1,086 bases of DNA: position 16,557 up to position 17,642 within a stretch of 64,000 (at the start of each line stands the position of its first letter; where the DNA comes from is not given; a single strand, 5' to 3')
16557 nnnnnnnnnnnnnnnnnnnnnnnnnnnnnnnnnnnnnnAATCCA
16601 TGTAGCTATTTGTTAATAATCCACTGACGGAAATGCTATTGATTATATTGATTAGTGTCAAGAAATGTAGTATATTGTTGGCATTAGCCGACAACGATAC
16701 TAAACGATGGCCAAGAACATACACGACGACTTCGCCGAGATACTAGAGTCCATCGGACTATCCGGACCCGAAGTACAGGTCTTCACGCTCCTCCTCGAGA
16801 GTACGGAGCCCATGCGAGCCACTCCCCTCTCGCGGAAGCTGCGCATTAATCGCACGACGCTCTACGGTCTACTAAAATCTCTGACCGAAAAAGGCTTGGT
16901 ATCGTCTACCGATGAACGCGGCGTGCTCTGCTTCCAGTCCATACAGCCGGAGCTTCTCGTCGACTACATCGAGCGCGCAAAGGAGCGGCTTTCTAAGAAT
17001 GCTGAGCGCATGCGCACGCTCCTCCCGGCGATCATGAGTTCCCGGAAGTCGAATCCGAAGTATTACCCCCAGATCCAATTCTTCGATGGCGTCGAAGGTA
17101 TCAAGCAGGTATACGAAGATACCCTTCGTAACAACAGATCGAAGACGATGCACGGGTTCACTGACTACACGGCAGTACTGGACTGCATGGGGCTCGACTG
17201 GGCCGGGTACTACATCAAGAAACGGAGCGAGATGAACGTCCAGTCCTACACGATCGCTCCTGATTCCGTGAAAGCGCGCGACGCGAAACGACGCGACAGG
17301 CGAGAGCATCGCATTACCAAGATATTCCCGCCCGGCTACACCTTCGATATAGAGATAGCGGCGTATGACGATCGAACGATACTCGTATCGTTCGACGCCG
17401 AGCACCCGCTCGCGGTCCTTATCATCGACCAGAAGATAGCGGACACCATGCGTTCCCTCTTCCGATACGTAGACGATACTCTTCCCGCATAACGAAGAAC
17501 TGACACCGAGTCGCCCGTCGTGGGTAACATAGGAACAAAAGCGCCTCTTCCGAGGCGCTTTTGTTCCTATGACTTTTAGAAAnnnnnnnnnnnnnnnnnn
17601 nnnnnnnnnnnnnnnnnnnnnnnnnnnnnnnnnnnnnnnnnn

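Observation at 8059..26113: One Liv-type ABC importer surrounded by six paralogous substrate-binding proteins and seven TrmB-like regulators, arranged as SBP-regulator cassettes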

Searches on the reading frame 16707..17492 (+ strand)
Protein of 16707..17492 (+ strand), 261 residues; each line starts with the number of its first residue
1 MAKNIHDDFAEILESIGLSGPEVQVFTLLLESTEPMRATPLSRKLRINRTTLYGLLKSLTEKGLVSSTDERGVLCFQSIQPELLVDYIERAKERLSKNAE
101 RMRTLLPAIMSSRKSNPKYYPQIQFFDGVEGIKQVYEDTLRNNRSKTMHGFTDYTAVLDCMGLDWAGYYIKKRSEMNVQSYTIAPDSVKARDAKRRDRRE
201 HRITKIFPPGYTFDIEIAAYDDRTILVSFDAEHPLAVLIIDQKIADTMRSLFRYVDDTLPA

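Call 5: search_protein_families(library=pfam, proteins=[window:16707-17492:+], max_evalue=0.01)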
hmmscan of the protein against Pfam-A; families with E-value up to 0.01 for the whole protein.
window:16707-17492:+ (261 aa): 6 families
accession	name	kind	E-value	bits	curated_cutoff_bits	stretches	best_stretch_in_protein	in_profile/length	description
PF01978.25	TrmB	-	6.8e-11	42.3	25.6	1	13-81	1-67/68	Sugar-specific transcriptional regulator TrmB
PF09339.16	HTH_IclR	-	1.1e-05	25.6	22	1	24-66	7-49/52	IclR helix-turn-helix domain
PF08279.18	HTH_11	-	0.0014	18.9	25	1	25-72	5-53/55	HTH domain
PF12802.13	MarR_2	-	0.0023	18.5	27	1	17-69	2-54/61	MarR family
PF01047.28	MarR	-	0.0026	18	24.6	1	29-68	11-50/59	MarR family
PF13463.12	HTH_27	-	0.0039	17.9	22.2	0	18-69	1-56/68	Winged helix DNA-binding domain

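Call 10: find_encoding_contigs(protein=window:16707-17492:+, flank=10000, max_places=6)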
Protein window:16707-17492:+ (261 aa): no gene with exactly this product is on record in the collection.

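Call 11: find_homologous_proteins(query=window:16707-17492:+)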
Query window:16707-17492:+ (261 aa): 18 proteins with E <= 0.001 among 481 candidates.
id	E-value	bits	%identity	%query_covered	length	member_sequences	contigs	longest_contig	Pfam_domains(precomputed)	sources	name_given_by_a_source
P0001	1.1e-86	308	55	100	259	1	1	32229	PF01978.26,PF09339.17,PF12802.14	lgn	-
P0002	3.0e-86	307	53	100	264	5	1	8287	PF01978.26,PF09339.17,PF12802.14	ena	-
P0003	8.0e-84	299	53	100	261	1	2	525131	PF01978.26,PF09339.17,PF12802.14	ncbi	ncbi:MAG: helix-turn-helix domain-containing protein [Patescibacteria group bacterium]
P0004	2.2e-81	291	52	99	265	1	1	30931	PF01978.26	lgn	-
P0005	3.8e-80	287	53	96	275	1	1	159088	PF01978.26,PF09339.17,PF12802.14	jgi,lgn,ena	-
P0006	3.8e-80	287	49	98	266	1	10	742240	PF01978.26,PF09339.17,PF12802.14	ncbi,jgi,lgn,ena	-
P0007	1.0e-79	286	54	93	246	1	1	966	PF01978.26,PF09339.17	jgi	jgi:sugar-specific transcriptional regulator TrmB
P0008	2.4e-76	275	47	100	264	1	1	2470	PF01978.26,PF09339.17,PF12802.14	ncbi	-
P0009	5.0e-76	273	49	100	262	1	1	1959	PF01978.26,PF09339.17,PF12802.14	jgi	jgi:predicted DNA-binding transcriptional regulator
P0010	1.9e-75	272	51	97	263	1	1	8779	PF01978.26,PF12802.14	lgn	-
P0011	3.0e-74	268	48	99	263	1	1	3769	PF01978.26,PF12802.14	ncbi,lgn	-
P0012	4.1e-73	264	48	99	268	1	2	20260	PF01978.26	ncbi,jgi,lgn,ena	-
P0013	6.6e-70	253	45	99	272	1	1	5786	PF01978.26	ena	-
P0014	3.7e-56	208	42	96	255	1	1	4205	PF01047.29,PF01978.26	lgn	-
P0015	8.6e-27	112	29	92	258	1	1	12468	PF01978.26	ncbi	-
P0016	2.9e-20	91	31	96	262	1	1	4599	PF01978.26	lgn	-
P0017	2.3e-19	88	29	96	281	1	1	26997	PF01978.26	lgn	-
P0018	9.2e-10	57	29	89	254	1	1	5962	PF01978.26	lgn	-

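Call 12: find_encoding_contigs(protein=P0003, flank=10000, max_places=3)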
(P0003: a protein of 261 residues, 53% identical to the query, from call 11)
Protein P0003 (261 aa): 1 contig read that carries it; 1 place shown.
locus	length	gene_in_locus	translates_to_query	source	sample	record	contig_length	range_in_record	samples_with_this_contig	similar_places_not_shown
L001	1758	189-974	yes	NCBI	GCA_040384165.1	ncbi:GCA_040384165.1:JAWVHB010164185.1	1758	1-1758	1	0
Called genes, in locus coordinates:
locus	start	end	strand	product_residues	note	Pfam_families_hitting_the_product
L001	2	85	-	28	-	?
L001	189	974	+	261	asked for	PF01978:TrmB, PF12802:MarR_2 (weak), PF09339:HTH_IclR (weak)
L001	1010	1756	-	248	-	?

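Call 13: find_encoding_contigs(protein=P0006, flank=10000, max_places=3)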
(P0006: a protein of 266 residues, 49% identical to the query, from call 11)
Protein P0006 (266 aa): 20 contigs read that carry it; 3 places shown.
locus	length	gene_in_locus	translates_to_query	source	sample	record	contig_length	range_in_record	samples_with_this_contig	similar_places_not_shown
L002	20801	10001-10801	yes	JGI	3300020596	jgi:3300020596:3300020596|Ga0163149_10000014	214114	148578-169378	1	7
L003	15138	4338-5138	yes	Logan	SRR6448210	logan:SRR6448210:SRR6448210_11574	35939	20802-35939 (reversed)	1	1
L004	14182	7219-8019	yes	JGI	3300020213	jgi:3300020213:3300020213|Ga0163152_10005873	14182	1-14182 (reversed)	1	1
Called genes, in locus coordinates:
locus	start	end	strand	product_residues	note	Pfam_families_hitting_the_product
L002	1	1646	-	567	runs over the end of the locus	PF01368:DHH, PF02272:DHHA1, PF17768:RecJ_OB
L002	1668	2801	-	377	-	PF00162:PGK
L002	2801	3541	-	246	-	PF00121:TIM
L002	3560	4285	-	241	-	PF02463:SMC_N (faint), PF00005:ABC_tran, PF13304:AAA_21 (faint)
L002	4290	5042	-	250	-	PF01978:TrmB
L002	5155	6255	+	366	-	PF13433:Peripla_BP_5 (faint), PF13458:Peripla_BP_6, PF01094:ANF_receptor (weak)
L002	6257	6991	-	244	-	PF00005:ABC_tran, PF13304:AAA_21 (weak), PF12399:BCA_ABC_TP_C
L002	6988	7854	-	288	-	PF02653:BPD_transp_2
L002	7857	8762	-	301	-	PF02653:BPD_transp_2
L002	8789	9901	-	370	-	PF13433:Peripla_BP_5, PF13458:Peripla_BP_6, PF01094:ANF_receptor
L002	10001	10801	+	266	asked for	PF01978:TrmB, PF12802:MarR_2 (weak), PF09339:HTH_IclR (weak)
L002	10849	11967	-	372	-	PF13458:Peripla_BP_6, PF13433:Peripla_BP_5, PF01094:ANF_receptor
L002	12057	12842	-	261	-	PF01978:TrmB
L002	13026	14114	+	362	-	PF13458:Peripla_BP_6, PF01094:ANF_receptor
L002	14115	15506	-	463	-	-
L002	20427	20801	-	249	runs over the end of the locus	PF01978:TrmB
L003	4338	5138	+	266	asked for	PF01978:TrmB, PF12802:MarR_2 (weak), PF09339:HTH_IclR (weak)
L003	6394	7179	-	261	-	PF01978:TrmB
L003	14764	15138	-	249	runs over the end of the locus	PF01978:TrmB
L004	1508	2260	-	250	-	PF01978:TrmB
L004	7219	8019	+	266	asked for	PF01978:TrmB, PF12802:MarR_2 (weak), PF09339:HTH_IclR (weak)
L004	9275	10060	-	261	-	PF01978:TrmB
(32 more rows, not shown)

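Call 22: find_related_loci(query=A4, collection=genome_contigs, flank=10000)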
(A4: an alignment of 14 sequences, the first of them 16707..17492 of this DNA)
Query A4 (261 aa) in genome_contigs; peptide patterns used: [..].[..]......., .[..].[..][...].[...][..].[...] (x = any residue, [..] = any of these).
176 stretches matched a pattern; 104 encode a relative of the query (tblastn E <= 1e-3); the best 80 are kept; 80 distinct loci.
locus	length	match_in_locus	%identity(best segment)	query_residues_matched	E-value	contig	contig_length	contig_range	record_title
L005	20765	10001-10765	49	6-260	5e-87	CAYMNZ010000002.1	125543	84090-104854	MAG TPA_asm: uncultured Candidatus Saccharibacteria bacterium isolate SRP128246_co1_424 genome assembly, contig: NODE_63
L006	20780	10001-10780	51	5-261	8e-86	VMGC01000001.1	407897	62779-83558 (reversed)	MAG: Parcubacteria group bacterium Gr01-1014_8 G01um10148_scaffold_9, whole genome shotgun sequence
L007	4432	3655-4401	50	12-260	3e-85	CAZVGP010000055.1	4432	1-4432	MAG TPA_asm: uncultured Candidatus Saccharibacteria bacterium isolate SRP269290_co8_15 genome assembly, contig: NODE_589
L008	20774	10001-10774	51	4-261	2e-85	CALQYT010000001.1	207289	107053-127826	MAG: Candidatus Nomurabacteria bacterium isolate Ike-100m-30 genome assembly, contig: Ike-100-c17, whole genome shotgun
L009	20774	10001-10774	48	3-260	3e-84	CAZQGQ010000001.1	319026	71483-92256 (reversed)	MAG TPA_asm: uncultured Candidatus Saccharibacteria bacterium isolate SRP128246_co1_221 genome assembly, contig: NODE_9_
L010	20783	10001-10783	48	1-261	6e-83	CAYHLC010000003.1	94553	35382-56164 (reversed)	MAG TPA_asm: uncultured Candidatus Saccharibacteria bacterium isolate ERP119705_co13_82 genome assembly, contig: NODE_26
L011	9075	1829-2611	44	1-261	5e-80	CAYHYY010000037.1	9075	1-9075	MAG TPA_asm: uncultured Candidatus Saccharibacteria bacterium isolate ERP119705_co16_438 genome assembly, contig: NODE_6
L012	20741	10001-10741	47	11-259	6e-73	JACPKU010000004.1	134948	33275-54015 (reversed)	MAG: Candidatus Doudnabacteria bacterium isolate NC_groundwater_503_Ag_S-0.1um_46_13 S35_SO-1_scaffold_364258, whole gen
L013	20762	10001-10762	42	4-259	3e-65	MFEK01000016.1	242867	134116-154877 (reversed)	MAG: Candidatus Doudnabacteria bacterium RIFCSPHIGHO2_01_FULL_46_14 rifcsphigho2_01_scaffold_70, whole genome shotgun se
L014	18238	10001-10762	46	1-259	4e-71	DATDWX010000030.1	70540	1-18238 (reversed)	MAG TPA_asm: Candidatus Paceibacterota bacterium isolate SMAG_U8123 k141_2221074, whole genome shotgun sequence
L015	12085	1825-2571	32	4-252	4e-31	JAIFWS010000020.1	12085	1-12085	MAG: Candidatus Parcubacteria bacterium isolate viral-cat_46_11 PAFVLPS_2018_scaffold_24084, whole genome shotgun sequen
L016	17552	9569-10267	29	13-252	2e-29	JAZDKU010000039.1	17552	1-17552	MAG: bacterium isolate MEGAHIT-group-0.551 k141_14694351, whole genome shotgun sequence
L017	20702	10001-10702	30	13-252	2e-29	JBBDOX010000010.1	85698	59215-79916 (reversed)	MAG: Candidatus Andersenbacteria bacterium isolate LejiaB_49_17 Lejia_B_357_length_85698_cov_11, whole genome shotgun se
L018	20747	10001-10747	31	8-252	3e-29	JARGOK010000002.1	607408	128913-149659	MAG: Candidatus Gracilibacteria bacterium isolate bin_em_oilr2.006 NODE_6_length_607408_cov_14.263303, whole genome shot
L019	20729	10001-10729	31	4-252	3e-29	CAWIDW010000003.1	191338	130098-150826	MAG: uncultured bacterium isolate MFD04540.bin.3.21 genome assembly, contig: contig_3310, whole genome shotgun sequence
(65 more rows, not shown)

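Call 27: predict_structure(alignment_id=A3)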
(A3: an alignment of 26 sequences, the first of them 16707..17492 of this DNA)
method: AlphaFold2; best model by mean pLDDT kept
length: 261 residues; sequences in the alignment: 26
mean_pLDDT: 91.7   pTM: 0.61
mean pLDDT of the five models: 91.7, 91.3, 91.0, 90.8, 90.3
residues with pLDDT >= 90: 203; 70-90: 50; 50-70: 8; < 50: 0
segments of 3 or more residues with pLDDT < 50: none
pLDDT, mean of each block of 10 residues (from residue 1): 87 92 96 93 94 97 94 94 91 86 83 63 93 96 96 92 93 96 95 93 93 93 96 94 96 91 61
secondary structure, 60 per line:
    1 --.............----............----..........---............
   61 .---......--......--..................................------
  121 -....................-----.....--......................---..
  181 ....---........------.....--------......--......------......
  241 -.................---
elements in order: H3-15 H20-31 H38-45 H49-61 E65-70 E73-78 H81-114 E122-127 H128-141 E147-151 H154-175 E179-184 H188-195 E202-206 E215-220 E223-228 E235-240 H242-258

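Call 31: fold_search(model_id=the predicted structure, library=pdb)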
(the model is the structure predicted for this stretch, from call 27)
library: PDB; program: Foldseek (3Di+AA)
matches with E <= 10: 1549; with E <= 0.001: 61
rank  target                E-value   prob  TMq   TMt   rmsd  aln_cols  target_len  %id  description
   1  5bpd_D                1.5e-12  1.00  0.38  0.38   9.0       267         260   15  Structure of TrmBL2, an archaeal chromatin protein, shows a novel mode of DNA binding. (released 2015-09-02)
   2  5bqt_A                2.2e-12  1.00  0.42  0.42  19.3       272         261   15  Structure of TrmBL2, an archaeal chromatin protein, shows a novel mode of DNA binding. (released 2015-09-02)
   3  5bpd_B                2.8e-12  1.00  0.40  0.39  20.8       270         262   14  Structure of TrmBL2, an archaeal chromatin protein, shows a novel mode of DNA binding. (released 2015-09-02)
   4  5bpd_C                5.3e-12  1.00  0.38  0.38   9.0       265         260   14  Structure of TrmBL2, an archaeal chromatin protein, shows a novel mode of DNA binding. (released 2015-09-02)
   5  5box_A                6.0e-12  1.00  0.39  0.39  21.1       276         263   13  Structure of TrmBL2, an archaeal chromatin protein, shows a novel mode of DNA binding. (released 2015-09-02)
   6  5bpi_D                3.6e-11  1.00  0.38  0.39   9.0       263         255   13  Structure of TrmBL2, an archaeal chromatin protein, shows a novel mode of DNA binding. (released 2015-09-02)
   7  5bpi_C                3.8e-11  1.00  0.39  0.39   8.8       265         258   13  Structure of TrmBL2, an archaeal chromatin protein, shows a novel mode of DNA binding. (released 2015-09-02)
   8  5bqt_B                4.6e-11  1.00  0.41  0.42  19.0       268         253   15  Structure of TrmBL2, an archaeal chromatin protein, shows a novel mode of DNA binding. (released 2015-09-02)
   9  1sfx_A                4.9e-05  1.00  0.31  0.69   3.4        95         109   24  X-ray crystal structure of putative HTH transcription regulator from Archaeoglobus fulgidus (released 2004-08-03)
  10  3r0a_A                5.6e-05  1.00  0.30  0.60   3.7        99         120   17  Possible transcriptional regulator from Methanosarcina mazei Go1 (gi 21227196) (released 2011-03-23)
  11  7kfq                  5.9e-05  1.00  0.26  0.45  14.6       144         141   22  Crystal structure of the MarR family transcriptional regulator from Variovorax paradoxus bound to 1H-Indole-3-Carboxylic (released 2021-11-10)
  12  6cmv_C                7.1e-05  1.00  0.32  0.70   2.7       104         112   21  Crystal structure of Archaeal Biofilm Regulator (AbfR2) from Sulfolobus acidocaldarius (released 2018-11-14)
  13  1sfx_B                7.1e-05  1.00  0.30  0.69   3.8        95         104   22  X-ray crystal structure of putative HTH transcription regulator from Archaeoglobus fulgidus (released 2004-08-03)
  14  6cmv_B                9.7e-05  1.00  0.33  0.70   2.5       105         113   21  Crystal structure of Archaeal Biofilm Regulator (AbfR2) from Sulfolobus acidocaldarius (released 2018-11-14)
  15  2d1h_A                9.7e-05  1.00  0.31  0.71   3.8       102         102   20  Crystal structure of ST1889 protein from thermoacidophilic archaeon Sulfolobus tokodaii (released 2006-09-05)
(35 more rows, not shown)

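Call 40: search_protein_families(library=ncbifam, proteins=[window:16707-17492:+], max_evalue=0.001)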
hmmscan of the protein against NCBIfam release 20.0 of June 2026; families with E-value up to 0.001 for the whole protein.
window:16707-17492:+ (261 aa): 3 families
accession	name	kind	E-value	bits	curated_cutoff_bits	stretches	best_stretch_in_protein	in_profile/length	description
NF040939.2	trans_reg_lrs14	equivalog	4.5e-06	26.6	90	1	17-68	18-69/103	Lrs14 family HTH-type transcriptional regulator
NF053606.1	Sta1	subfamily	0.00011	22.2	80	1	16-68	15-67/100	Sta1 family transcriptional regulator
NF047390.1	TransRegTrmBL1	equivalog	0.0002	20.4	650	1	7-112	4-104/341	HTH-type sugar sensing transcriptional regulator TrmBL1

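Call 64: search_protein_families(library=pfam, alignment_id=A6, max_evalue=0.00001)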
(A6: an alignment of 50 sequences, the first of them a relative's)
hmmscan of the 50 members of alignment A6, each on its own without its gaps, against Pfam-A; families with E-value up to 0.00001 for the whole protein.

A. member 1, L011:1259-1573:- (104 aa): 0 families

B. families by the number of members that match (of 50 scanned): 33 families (the first 25 are shown)
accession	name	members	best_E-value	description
PF04055.27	Radical_SAM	5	1.2e-20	Radical SAM superfamily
PF08241.18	Methyltransf_11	4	2.3e-11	Methyltransferase domain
PF13489.12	Methyltransf_23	4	9.8e-10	Methyltransferase domain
PF00579.31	tRNA-synt_1b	3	3.7e-81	tRNA synthetases class I (W and Y)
PF22421.1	SYY_C-terminal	3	1.9e-11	Tyrosine--tRNA ligase SYY-like C-terminal domain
PF13649.12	Methyltransf_25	3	3.9e-11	Methyltransferase domain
PF01479.30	S4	3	8.6e-11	S4 domain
PF01078.27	Mg_chelatase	2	5e-91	Magnesium chelatase, subunit ChlI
PF13541.12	ChlI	2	8.2e-40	Subunit ChlI of Mg-chelatase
PF13335.12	Mg_chelatase_C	2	3e-29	Magnesium chelatase, subunit ChlI C-terminal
PF00925.25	GTP_cyclohydro2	2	6.5e-21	GTP cyclohydrolase II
PF02310.24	B12-binding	2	6.4e-13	B12 binding domain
PF07728.20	AAA_5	2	2.7e-10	AAA domain (dynein-related subfamily)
PF00493.29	MCM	2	6.3e-09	MCM P-loop domain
PF13847.12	Methyltransf_31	2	4.9e-08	Methyltransferase domain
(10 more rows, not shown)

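Call 65: search_protein_representatives(alignment_id=A3)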
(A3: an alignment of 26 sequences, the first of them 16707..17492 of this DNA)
Query: 26 sequences, 261 profile positions. Proteins with E-value up to 0.001 (for the whole library): 24581; up to 1e-10: 13627; up to 1e-30: 5167. The best 150 are listed.
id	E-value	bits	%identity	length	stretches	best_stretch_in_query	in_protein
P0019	1.1e-115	401.9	-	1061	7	10-255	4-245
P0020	6.0e-106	370.0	-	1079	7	10-254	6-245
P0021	3.2e-99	348.0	-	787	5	7-258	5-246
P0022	9.1e-95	333.4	-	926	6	10-258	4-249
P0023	1.1e-93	329.8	-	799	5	9-255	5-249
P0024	1.6e-91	322.7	-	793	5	9-258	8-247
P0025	8.6e-91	320.4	-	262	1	2-258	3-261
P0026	1.4e-90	319.6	-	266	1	4-257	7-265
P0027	2.5e-89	315.5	-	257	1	6-256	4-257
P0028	1.1e-87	310.1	-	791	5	18-255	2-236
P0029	1.4e-85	303.2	-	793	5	11-255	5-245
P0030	4.4e-84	298.4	-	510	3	9-255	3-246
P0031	3.2e-83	295.5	-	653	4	11-255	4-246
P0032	3.1e-82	292.3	-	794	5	7-255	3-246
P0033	4.6e-82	291.8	-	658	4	10-256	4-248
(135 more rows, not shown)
